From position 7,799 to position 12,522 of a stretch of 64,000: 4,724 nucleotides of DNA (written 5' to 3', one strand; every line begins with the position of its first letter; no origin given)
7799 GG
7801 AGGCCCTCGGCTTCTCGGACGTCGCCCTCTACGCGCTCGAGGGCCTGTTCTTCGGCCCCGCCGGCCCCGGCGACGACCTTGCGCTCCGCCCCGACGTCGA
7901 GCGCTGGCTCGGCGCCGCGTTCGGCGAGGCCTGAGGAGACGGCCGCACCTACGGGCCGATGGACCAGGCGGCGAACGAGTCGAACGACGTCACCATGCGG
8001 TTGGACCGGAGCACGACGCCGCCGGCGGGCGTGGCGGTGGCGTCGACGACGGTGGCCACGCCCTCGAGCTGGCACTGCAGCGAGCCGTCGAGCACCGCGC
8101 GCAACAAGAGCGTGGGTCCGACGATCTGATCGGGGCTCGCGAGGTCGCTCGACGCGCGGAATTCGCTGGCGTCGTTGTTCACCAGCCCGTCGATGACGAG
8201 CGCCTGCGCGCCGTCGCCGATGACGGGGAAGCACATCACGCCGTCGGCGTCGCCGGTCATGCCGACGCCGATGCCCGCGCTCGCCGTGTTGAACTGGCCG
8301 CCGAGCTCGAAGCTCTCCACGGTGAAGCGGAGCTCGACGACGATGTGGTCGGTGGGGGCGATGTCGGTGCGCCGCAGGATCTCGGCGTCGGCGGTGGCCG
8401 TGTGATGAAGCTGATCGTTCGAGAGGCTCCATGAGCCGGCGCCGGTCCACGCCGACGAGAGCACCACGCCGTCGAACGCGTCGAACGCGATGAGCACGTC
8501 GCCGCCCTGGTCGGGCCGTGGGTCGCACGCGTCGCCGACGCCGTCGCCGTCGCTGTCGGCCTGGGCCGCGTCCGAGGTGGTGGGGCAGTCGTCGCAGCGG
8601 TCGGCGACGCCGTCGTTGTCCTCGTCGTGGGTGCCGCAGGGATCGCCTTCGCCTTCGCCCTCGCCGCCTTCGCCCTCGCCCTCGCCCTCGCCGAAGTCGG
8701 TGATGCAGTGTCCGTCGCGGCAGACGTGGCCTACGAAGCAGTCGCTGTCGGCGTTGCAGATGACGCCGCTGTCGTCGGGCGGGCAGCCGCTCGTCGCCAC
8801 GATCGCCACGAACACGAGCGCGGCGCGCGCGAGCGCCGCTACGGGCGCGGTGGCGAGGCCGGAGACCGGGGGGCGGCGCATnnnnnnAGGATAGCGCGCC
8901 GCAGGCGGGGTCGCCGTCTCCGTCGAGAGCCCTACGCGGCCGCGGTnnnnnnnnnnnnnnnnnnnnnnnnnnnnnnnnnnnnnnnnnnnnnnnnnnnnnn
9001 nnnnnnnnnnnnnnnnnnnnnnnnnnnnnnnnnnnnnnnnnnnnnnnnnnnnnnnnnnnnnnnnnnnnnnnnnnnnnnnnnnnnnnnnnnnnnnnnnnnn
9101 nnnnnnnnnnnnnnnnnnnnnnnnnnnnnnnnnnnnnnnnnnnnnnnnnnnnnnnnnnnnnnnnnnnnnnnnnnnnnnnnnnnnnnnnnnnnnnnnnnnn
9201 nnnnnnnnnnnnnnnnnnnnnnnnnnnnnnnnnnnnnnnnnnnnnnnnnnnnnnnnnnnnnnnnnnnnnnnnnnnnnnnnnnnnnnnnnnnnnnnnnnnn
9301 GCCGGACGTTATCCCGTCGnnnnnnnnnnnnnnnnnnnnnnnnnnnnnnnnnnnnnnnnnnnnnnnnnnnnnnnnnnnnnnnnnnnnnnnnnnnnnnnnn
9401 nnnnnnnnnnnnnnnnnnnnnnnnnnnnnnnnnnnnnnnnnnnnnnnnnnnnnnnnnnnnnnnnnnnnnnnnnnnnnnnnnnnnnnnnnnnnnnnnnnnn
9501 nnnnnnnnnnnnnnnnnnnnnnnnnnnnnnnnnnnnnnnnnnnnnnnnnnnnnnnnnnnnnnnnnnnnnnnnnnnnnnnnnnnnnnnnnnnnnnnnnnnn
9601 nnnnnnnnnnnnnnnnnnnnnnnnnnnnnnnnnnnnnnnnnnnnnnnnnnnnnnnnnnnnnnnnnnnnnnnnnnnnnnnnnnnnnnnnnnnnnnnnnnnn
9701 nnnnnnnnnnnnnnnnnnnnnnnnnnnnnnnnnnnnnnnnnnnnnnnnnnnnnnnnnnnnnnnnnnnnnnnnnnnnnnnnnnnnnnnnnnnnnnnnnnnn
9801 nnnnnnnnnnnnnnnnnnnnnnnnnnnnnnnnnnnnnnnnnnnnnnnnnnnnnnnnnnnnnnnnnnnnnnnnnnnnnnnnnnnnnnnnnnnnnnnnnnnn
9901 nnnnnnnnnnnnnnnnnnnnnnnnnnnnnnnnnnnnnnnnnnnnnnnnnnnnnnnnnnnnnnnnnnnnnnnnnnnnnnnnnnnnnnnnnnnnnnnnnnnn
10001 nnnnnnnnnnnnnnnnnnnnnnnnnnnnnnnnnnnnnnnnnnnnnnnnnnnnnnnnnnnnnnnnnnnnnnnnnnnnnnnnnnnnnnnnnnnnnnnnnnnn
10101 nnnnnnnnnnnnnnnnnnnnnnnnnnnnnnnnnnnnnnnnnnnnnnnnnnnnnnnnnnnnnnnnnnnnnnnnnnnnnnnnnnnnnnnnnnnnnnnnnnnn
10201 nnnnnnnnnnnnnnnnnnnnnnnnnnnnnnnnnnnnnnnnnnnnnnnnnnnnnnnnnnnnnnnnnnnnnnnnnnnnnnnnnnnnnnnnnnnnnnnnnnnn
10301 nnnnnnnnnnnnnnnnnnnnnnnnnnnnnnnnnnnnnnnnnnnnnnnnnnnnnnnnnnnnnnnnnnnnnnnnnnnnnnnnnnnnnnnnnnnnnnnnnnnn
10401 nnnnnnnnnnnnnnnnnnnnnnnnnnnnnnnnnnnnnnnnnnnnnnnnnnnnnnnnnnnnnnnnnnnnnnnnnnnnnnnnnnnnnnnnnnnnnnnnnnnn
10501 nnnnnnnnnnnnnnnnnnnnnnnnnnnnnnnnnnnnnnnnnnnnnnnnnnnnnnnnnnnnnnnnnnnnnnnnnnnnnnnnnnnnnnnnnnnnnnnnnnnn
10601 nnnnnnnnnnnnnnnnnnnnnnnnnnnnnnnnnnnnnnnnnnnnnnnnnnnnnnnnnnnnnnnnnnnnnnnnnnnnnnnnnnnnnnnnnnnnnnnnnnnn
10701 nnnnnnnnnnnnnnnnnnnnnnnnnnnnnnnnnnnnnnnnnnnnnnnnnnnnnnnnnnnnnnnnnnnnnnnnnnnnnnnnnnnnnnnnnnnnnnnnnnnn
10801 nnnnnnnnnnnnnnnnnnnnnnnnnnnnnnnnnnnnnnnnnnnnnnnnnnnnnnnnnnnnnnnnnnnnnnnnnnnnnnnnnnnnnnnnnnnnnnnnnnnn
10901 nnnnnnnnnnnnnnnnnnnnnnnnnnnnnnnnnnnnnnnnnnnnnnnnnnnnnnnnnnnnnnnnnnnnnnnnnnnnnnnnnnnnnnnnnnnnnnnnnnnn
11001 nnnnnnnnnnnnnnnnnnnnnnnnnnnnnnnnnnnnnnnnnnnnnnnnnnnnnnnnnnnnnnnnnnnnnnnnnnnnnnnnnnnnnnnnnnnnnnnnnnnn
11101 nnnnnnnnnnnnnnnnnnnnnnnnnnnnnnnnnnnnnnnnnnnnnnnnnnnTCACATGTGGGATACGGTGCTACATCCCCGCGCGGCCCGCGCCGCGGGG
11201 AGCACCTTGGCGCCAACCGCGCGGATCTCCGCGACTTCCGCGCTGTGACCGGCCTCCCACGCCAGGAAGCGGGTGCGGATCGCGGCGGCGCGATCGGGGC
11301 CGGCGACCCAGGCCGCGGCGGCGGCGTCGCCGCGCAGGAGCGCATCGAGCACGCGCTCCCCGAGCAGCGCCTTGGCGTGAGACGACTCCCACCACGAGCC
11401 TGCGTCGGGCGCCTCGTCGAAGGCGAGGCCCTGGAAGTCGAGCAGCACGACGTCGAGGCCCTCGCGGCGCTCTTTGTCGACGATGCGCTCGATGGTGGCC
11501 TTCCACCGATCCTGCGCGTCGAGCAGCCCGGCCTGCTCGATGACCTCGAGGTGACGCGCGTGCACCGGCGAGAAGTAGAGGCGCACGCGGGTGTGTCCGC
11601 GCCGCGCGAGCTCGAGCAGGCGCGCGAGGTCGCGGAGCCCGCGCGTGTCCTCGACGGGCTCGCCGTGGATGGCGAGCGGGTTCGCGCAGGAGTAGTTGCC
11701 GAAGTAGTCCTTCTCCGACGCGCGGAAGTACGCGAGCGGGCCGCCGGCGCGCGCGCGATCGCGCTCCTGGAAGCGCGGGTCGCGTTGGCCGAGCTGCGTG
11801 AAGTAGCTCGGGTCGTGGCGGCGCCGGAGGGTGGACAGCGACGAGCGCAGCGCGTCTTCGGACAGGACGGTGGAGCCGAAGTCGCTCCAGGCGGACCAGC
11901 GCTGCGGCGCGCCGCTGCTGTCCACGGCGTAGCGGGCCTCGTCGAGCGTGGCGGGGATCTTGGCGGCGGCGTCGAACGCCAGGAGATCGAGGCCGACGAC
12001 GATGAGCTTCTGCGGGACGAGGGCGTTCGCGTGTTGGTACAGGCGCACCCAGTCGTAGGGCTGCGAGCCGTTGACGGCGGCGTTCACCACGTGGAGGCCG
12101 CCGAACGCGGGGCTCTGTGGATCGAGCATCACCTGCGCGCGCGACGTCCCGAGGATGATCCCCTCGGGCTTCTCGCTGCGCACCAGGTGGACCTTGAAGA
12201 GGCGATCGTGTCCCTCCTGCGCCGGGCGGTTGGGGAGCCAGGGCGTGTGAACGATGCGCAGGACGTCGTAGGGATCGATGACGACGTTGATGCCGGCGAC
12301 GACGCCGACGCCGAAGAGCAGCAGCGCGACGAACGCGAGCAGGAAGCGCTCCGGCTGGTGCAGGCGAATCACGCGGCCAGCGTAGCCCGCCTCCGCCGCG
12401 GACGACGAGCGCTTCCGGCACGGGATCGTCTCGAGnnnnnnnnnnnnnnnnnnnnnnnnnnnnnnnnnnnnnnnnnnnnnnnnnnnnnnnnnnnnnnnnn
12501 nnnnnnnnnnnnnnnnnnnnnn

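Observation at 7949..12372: Operon encoding a bacterial calpain-like protease with a membrane-anchored partner, a small protein and a TSP3-repeat lipoprotein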

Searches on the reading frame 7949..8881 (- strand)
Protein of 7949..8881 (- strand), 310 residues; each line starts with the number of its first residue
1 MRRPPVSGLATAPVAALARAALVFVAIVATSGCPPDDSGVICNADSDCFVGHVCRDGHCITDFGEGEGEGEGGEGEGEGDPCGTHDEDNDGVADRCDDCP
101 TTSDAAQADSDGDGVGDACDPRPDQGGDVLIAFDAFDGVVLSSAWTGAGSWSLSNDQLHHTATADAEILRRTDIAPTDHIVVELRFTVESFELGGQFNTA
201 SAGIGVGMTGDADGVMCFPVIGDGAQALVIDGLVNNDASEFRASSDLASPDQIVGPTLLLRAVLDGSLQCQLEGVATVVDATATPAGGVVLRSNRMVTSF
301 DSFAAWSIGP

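Call 3: search_protein_families(library=pfam, proteins=[window:7949-8878:-], max_evalue=0.1)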
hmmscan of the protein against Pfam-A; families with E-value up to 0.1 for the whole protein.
window:7949-8878:- (309 aa): 1 family
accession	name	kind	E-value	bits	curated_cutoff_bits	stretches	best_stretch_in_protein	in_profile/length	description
PF02412.23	TSP_3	-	0.00013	22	25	2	74-106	5-36/36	Thrombospondin type 3 repeat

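Call 4: search_protein_families(library=ncbifam, proteins=[window:7949-8878:-], max_evalue=0.1)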
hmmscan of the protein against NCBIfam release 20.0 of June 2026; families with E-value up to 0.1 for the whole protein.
window:7949-8878:- (309 aa): 2 families
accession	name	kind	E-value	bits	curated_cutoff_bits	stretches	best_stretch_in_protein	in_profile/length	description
NF047638.1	throspo3_MtsC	equivalog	2.5e-06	26.7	350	1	83-120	64-101/428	cell-cell cohesion MYXO-CTERM protein MtsC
NF045500.1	Omp28_seleno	equivalog_domain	7.5e-05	22.3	200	1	84-120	273-309/377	Omp28-related selenoprotein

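Call 53: search_protein_families(library=padloc, proteins=[window:7949-8881:-], max_evalue=0.1)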
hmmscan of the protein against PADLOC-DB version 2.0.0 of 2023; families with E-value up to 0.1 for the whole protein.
window:7949-8881:- (310 aa): 0 families

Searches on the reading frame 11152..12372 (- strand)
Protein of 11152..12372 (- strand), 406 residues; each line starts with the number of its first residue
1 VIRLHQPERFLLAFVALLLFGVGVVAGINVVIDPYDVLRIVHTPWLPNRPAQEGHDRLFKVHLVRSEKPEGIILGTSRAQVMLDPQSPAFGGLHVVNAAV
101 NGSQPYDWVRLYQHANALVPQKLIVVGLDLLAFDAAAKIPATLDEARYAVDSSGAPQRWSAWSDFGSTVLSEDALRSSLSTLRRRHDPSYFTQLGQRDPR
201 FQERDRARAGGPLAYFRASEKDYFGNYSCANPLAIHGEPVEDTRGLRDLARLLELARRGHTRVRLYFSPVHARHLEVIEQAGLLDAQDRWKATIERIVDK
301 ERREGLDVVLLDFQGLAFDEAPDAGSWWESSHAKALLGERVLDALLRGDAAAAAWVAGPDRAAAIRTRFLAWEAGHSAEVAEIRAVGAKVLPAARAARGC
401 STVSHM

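Call 3: search_protein_families(library=pfam, proteins=[window:11152-12372:-], max_evalue=0.1)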
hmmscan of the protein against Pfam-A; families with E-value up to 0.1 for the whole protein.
window:11152-12372:- (406 aa): 0 families

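Call 4: search_protein_families(library=ncbifam, proteins=[window:11152-12372:-], max_evalue=0.1)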
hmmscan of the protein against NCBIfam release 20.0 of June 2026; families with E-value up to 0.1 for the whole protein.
window:11152-12372:- (406 aa): 0 families

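Call 19: search_solved_structures(query=window:11152-12372:-, max_evalue=10)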
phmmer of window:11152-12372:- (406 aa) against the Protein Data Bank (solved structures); distinct sequences matched with E-value up to 10: 2.
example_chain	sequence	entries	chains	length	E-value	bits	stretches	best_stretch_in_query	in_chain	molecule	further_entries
7lhv_A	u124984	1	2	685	0.33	13.1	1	64-154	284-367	Sulfate transporter 4.1, chloroplastic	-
7a8t_B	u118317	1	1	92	1.6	10.8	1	109-152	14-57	Myozenin-1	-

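Call 24: find_homologous_proteins(query=window:11152-12372:-, max_evalue=0.001)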
Query window:11152-12372:- (406 aa): 11 proteins with E <= 0.001 among 8000 candidates.
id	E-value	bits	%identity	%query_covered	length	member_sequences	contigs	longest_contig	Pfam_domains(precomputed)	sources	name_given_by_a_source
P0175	4.3e-269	910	100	100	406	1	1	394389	-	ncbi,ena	-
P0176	9.3e-157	540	64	98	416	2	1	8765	-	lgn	-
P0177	1.9e-132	460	57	98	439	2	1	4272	-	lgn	-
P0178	2.5e-94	335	45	98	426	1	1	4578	-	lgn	-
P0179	4.5e-92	327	47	92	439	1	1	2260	-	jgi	jgi:hypothetical protein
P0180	2.7e-91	325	45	98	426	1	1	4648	-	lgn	-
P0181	8.2e-78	280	42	97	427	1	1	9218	-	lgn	-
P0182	4.9e-77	278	43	98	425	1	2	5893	-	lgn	-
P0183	1.1e-76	277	63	41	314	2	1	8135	-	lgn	-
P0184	3.3e-18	84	28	80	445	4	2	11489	-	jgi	jgi:hypothetical protein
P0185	6.7e-12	63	27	85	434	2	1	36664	-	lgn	-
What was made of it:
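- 11152..12372 (-): N-terminally membrane-anchored 406-aa protein, possibly an SGNH/GDSL-like hydrolase or acyltransferase. It is a subclade-specific neighbour, not a family-wide partner. Only 11 homologues (call 24).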

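Call 25: find_encoding_contigs(protein=P0178, flank=8000, max_places=2)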
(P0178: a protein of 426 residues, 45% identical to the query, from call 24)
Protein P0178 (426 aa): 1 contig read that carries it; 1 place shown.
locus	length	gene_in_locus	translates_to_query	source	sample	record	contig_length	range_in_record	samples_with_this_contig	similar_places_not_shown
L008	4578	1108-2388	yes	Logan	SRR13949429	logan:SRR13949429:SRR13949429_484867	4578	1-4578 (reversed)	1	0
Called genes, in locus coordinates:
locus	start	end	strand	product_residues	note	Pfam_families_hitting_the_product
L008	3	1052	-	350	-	?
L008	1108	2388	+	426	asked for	-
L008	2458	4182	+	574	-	PF00648:Peptidase_C2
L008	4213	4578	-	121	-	?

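Call 26: find_encoding_contigs(protein=P0176, flank=8000, max_places=2)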
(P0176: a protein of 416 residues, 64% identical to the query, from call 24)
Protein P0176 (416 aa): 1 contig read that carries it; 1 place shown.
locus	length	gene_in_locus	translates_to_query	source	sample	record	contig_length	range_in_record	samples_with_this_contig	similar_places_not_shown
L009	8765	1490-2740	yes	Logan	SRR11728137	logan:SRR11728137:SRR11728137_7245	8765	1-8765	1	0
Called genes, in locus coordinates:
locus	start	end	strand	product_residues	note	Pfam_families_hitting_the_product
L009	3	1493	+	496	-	?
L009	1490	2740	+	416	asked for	-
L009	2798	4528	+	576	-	PF00648:Peptidase_C2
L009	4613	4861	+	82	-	-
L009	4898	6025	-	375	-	-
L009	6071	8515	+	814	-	-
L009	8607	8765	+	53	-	?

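Call 53: search_protein_families(library=padloc, proteins=[window:11152-12372:-], max_evalue=0.1)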
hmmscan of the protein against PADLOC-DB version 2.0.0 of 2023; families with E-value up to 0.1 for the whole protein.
window:11152-12372:- (406 aa): 0 families

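Call 74: search_protein_families(library=pfam, alignment_id=A3, max_evalue=10)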
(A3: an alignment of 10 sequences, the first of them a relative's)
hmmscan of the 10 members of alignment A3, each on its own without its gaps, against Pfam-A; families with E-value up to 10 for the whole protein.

A. member 1, P0175 (406 aa): 0 families

B. families by the number of members that match (of 10 scanned): 5 families
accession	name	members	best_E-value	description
PF13472.12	Lipase_GDSL_2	3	0.00043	GDSL-like Lipase/Acylhydrolase family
PF08049.16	IlvB_leader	1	0.02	IlvB leader peptide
PF07611.17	DUF1574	1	0.027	Protein of unknown function (DUF1574)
PF20605.4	Antitox_RHH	1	0.26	Antitoxin-like ribbon-helix-helix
PF07869.17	DUF1656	1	0.35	Protein of unknown function (DUF1656)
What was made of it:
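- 11152..12372 (-): 3 of 10 members hit Lipase_GDSL_2 at best E 4e-4, and one hits DUF1574 (call 74).
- On SGNH/GDSL hydrolases (for the 406-aa membrane protein): 3 of 10 relatives hit Lipase_GDSL_2 at best E 4e-4, and one hits DUF1574 at 0.027 (call 74).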

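Call 75: search_solved_structures(query=A3, max_evalue=10)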
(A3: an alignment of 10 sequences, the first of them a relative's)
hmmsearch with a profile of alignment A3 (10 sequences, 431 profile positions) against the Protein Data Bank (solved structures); distinct sequences matched with E-value up to 10: 0.
